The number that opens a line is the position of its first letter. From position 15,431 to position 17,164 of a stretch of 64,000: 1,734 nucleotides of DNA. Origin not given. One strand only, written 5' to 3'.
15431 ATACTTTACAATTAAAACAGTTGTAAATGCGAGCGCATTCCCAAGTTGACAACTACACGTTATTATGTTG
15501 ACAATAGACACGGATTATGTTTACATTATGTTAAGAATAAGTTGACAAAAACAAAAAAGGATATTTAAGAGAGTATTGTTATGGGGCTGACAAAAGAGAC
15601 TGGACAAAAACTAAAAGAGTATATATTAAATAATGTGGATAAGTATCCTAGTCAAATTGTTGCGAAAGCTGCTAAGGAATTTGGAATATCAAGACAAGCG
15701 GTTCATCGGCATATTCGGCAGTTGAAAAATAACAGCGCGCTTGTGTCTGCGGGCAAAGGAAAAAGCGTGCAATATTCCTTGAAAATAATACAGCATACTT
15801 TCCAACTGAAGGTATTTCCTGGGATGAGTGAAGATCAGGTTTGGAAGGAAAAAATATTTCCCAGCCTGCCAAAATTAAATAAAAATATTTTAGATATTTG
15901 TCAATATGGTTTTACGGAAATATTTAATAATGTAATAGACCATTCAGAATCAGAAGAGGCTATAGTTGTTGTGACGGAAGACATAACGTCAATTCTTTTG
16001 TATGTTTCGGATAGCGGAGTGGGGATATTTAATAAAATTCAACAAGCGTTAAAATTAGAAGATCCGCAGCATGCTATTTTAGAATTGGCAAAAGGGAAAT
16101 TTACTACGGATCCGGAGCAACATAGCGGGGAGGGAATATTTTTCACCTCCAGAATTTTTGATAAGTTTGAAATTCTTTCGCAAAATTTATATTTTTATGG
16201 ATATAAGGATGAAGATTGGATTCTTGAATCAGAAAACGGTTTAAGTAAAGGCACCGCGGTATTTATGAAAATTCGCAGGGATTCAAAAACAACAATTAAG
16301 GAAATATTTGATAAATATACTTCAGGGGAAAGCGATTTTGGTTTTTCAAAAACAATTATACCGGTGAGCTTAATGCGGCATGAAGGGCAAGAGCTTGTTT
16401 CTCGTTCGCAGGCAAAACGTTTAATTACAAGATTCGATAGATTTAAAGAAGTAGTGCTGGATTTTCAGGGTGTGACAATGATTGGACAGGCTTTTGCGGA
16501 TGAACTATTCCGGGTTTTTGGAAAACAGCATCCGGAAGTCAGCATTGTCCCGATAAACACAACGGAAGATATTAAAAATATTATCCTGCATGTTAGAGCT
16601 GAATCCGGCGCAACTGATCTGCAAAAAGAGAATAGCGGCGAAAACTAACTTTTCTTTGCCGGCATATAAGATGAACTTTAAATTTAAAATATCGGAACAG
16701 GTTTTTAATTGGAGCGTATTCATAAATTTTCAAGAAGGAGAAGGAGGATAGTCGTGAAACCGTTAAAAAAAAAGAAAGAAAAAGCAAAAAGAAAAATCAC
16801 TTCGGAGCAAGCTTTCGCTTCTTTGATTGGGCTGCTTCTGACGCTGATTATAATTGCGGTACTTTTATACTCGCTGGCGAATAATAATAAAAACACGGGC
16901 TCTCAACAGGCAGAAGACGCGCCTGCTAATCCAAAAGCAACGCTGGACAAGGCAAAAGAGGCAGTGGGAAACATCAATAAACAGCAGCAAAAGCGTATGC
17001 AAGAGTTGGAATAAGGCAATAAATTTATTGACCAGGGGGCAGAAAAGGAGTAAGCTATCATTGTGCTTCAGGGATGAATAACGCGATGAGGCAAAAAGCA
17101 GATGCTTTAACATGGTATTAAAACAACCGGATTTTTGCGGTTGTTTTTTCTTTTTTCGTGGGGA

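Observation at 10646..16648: Putative small genomic island next to tRNA-Ser with phage/defence-flavoured genes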

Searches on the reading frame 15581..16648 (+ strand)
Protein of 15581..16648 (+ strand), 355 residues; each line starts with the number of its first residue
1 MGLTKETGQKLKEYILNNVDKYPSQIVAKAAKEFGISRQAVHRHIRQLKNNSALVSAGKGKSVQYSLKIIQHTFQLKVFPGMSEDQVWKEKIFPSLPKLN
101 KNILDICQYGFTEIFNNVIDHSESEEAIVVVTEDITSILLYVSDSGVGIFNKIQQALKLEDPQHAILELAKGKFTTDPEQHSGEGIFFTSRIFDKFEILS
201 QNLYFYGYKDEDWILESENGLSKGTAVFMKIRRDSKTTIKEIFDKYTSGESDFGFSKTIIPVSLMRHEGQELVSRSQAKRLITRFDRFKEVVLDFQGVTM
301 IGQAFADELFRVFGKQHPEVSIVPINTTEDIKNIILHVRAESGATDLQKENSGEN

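Call 4: search_protein_families(library=pfam, proteins=[window:15581-16648:+], max_evalue=0.01)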
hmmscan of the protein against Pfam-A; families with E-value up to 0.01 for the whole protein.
window:15581-16648:+ (355 aa): 5 families
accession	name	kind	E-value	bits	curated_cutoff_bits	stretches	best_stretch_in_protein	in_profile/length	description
PF14213.11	DUF4325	-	1.3e-15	57.3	23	1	277-331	1-63/64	STAS-like domain of unknown function (DUF4325)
PF13581.12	HATPase_c_2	-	7.8e-06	26.4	27.4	1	102-198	27-114/127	Histidine kinase-like ATPase domain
PF08279.18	HTH_11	-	0.00053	20.3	25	1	31-60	22-51/55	HTH domain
PF02518.31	HATPase_c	-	0.0033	18.3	26.4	1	111-185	10-72/111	Histidine kinase-, DNA gyrase B-, and HSP90-like ATPase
PF13518.12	HTH_28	-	0.0087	16.6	25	0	28-50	16-38/52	Helix-turn-helix domain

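Call 5: search_protein_families(library=padloc, proteins=[window:15581-16648:+], max_evalue=0.01)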
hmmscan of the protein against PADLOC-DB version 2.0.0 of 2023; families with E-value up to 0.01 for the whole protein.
window:15581-16648:+ (355 aa): 6 families
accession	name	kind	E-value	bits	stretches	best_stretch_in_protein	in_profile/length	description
PDLC01852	CARF3--CARF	-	0.00042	18.3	0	13-64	146-199/208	-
PDLC01434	CasR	-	0.00057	17.8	1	15-64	133-181/191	"CAS-I,CAS-II,CAS-III,CAS-IV,CAS-V,CAS-VI; associated_signaling"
PDLC01268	CasR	-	0.0011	17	1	14-65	128-174/179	"CAS-I,CAS-II,CAS-III,CAS-IV,CAS-V,CAS-VI; associated_signaling"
PDLC01866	CARF3--CARF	-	0.0027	15.7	1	10-52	139-181/207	-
PDLC01850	CARF3--CARF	-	0.0041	15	0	10-64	145-199/209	-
PDLC01849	CARF3--CARF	-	0.0069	14.1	0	11-55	139-182/197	-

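Call 6: search_protein_families(library=ncbifam, proteins=[window:15581-16648:+], max_evalue=0.01)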
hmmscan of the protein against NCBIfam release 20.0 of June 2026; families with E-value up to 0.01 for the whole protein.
window:15581-16648:+ (355 aa): 4 families
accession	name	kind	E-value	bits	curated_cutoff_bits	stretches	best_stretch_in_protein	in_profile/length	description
NF007292.0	PRK09764.1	equivalog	0.00048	19.4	281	0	96-177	149-226/240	GntR family transcriptional regulator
NF033789.1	repress_SdpR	subfamily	0.0057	16.5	100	0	28-69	25-66/79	autorepressor SdpR family transcription factor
TIGR01884.1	cas_HTH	subfamily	0.0069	15.8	60.2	0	13-63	145-196/202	CRISPR-associated CARF protein Csa3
NF045758.2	YlxM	equivalog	0.0085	16.2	80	0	29-49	37-57/72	YlxM family DNA-binding protein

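Call 7: search_protein_families(library=phrogs, proteins=[window:15581-16648:+], max_evalue=0.01)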
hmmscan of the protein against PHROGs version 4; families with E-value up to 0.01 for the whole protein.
window:15581-16648:+ (355 aa): 5 families
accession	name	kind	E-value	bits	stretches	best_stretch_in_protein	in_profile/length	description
phrog_3364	-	unknown function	4e-12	47.1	1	36-235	77-292/304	-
phrog_13105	-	unknown function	0.00041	21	1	25-66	20-63/239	-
phrog_142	-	moron, auxiliary metabolic gene and host takeover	0.0014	19.7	1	4-68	6-71/116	Ren-like exclusion protein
phrog_20761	-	unknown function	0.0029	19.1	0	270-334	14-77/87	-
phrog_5816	-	unknown function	0.006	16.4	0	260-315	349-405/441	-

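Call 59: find_related_loci(query=window:15581-16648:+, collection=metagenome_contigs, flank=10000)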
Query window:15581-16648:+ (355 aa) in metagenome_contigs; peptide patterns used: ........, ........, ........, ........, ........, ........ (x = any residue, [..] = any of these).
525 stretches matched a pattern; 234 encode a relative of the query (tblastn E <= 1e-3); the best 80 are kept; 80 distinct loci.
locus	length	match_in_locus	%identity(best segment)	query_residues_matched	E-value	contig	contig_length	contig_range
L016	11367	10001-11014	54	3-341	4e-115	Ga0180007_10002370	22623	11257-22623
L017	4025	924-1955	49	3-346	4e-112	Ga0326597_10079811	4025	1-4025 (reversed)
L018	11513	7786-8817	47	1-343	4e-110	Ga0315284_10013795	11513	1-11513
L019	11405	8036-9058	52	3-342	4e-110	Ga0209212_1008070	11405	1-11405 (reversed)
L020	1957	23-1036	49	5-340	4e-114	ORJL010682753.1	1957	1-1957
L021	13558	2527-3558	47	5-349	1e-104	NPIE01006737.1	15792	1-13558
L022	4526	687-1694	47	1-335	3e-104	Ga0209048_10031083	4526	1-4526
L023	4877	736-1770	46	4-347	1e-103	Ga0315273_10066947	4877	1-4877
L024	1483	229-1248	47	11-340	6e-111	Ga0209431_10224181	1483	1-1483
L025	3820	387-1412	45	3-343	1e-103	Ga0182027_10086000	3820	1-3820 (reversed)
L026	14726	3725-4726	47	5-338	4e-102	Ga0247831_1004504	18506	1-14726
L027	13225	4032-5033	47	5-338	4e-102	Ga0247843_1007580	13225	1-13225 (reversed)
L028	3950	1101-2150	46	4-352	7e-103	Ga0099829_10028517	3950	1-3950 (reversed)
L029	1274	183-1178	46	12-343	1e-110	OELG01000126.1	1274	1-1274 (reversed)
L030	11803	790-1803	47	5-342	7e-102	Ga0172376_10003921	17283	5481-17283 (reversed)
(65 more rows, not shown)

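Call 65: search_protein_families(library=pfam, alignment_id=A2, max_evalue=0.0001)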
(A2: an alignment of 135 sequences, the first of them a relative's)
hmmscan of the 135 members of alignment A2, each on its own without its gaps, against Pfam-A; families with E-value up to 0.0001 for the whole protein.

A. member 1, L016:5839-6471:+ (211 aa): 0 families

B. families by the number of members that match (of 135 scanned): 118 families (the first 25 are shown)
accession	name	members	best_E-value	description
PF09587.15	PGA_cap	2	2.3e-59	Bacterial capsule synthesis protein PGA_cap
PF01839.29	FG-GAP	2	2.4e-40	FG-GAP repeat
PF12796.13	Ank_2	2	2.1e-34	Ankyrin repeats (3 copies)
PF01565.28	FAD_binding_4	2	5.5e-33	FAD binding domain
PF06634.17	DUF1156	2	5.7e-16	Protein of unknown function (DUF1156)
PF13517.12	FG-GAP_3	2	8.5e-13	FG-GAP-like repeat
PF01909.29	NTP_transf_2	2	9.5e-13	Nucleotidyltransferase domain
PF18765.7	Polbeta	2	1e-10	Polymerase beta, Nucleotidyltransferase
PF05534.18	HicB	2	1.4e-10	HicB family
PF22352.2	K319L-like_PKD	2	5.6e-10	K319L-like, PKD domain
PF18911.6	PKD_4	2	7.1e-10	PKD domain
PF01381.28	HTH_3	2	1.4e-09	Helix-turn-helix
PF22600.2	MTPAP-like_central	2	2e-06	Poly(A) RNA polymerase, mitochondrial-like, central palm domain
PF01555.25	N6_N4_Mtase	2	4e-06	DNA methylase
PF03400.19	DDE_Tnp_IS1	2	4.2e-06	IS1 transposase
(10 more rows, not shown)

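Call 66: search_protein_families(library=padloc, alignment_id=A2, max_evalue=1e-10)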
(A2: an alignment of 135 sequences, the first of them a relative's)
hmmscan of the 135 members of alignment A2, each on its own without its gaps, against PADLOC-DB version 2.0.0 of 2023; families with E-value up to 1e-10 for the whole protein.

A. member 1, L016:5839-6471:+ (211 aa): 0 families

B. families by the number of members that match (of 135 scanned): 39 families (the first 25 are shown)
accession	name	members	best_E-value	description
PDLC00662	HmaC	2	3e-82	AAA+ ATPase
PDLC00660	HmaB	2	5.2e-71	DNA-adenine methylase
PDLC00661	HmaB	2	7.9e-71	DNA-adenine methylase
PDLC02189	DUF1156_MTase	2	6.7e-47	-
PDLC03233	MTase_II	2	1.7e-40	Type II methyltransferase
PDLC03352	MTase_II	2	1.7e-36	Type II methyltransferase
PDLC03314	MTase_II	2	1.3e-33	Type II methyltransferase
PDLC02541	PglX|PglXI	2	1.8e-16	PglXI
PDLC04903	PDC-S09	2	4.5e-12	-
PDLC03346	MTase_II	2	2.5e-11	Type II methyltransferase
PDLC04911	PDC-S11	1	2.1e-117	-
PDLC04914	PDC-S11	1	7.4e-95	-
PDLC04912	PDC-S11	1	1.2e-93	-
PDLC02192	DUF499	1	5.6e-37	-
PDLC01472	PD_DExK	1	1.6e-36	"CAS-I,CAS-II,CAS-III,CAS-IV,CAS-V,CAS-VI; associated"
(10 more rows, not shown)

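Call 88: search_solved_structures(query=window:15581-16648:+, max_evalue=1)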
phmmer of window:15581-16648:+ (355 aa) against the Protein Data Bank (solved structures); distinct sequences matched with E-value up to 1: 6.
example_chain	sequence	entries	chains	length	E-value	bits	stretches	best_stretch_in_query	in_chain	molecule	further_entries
3ehf_A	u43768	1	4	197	0.015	17.8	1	30-152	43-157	Sensor kinase (YocF protein)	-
3ehh_A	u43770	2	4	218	0.018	17.5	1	30-152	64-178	Sensor kinase (YocF protein)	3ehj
3gie_A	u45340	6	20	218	0.018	17.5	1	30-152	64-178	Sensor histidine kinase desK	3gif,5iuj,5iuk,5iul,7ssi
3gig_A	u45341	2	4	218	0.019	17.4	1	30-152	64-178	Sensor histidine kinase desK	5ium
7ssj_A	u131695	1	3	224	0.02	17.4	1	30-151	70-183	Sensor histidine kinase DesK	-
3ehg_A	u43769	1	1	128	0.13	14.8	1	84-156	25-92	Sensor kinase (YocF protein)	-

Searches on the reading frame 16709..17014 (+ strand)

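Call 4: search_protein_families(library=pfam, proteins=[window:16709-17014:+], max_evalue=0.01)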
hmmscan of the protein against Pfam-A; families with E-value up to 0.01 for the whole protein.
window:16709-17014:+ (101 aa): 0 families

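Call 5: search_protein_families(library=padloc, proteins=[window:16709-17014:+], max_evalue=0.01)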
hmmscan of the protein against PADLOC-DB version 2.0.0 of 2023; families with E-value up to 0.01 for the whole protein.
window:16709-17014:+ (101 aa): 1 family
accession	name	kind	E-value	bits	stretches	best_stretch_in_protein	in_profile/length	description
PDLC04060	PD-T4-6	-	0.0046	13.9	1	14-93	317-397/486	-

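Call 6: search_protein_families(library=ncbifam, proteins=[window:16709-17014:+], max_evalue=0.01)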
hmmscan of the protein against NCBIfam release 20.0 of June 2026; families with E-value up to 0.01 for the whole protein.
window:16709-17014:+ (101 aa): 1 family
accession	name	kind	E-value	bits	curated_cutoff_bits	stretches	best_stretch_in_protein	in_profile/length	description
NF042931.1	SAG1386_EF1546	equivalog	0.0019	18.3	80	1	21-86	16-82/158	SAG1386/EF1546 family surface-associated protein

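Call 7: search_protein_families(library=phrogs, proteins=[window:16709-17014:+], max_evalue=0.01)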
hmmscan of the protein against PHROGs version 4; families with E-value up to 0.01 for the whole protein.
window:16709-17014:+ (101 aa): 0 families
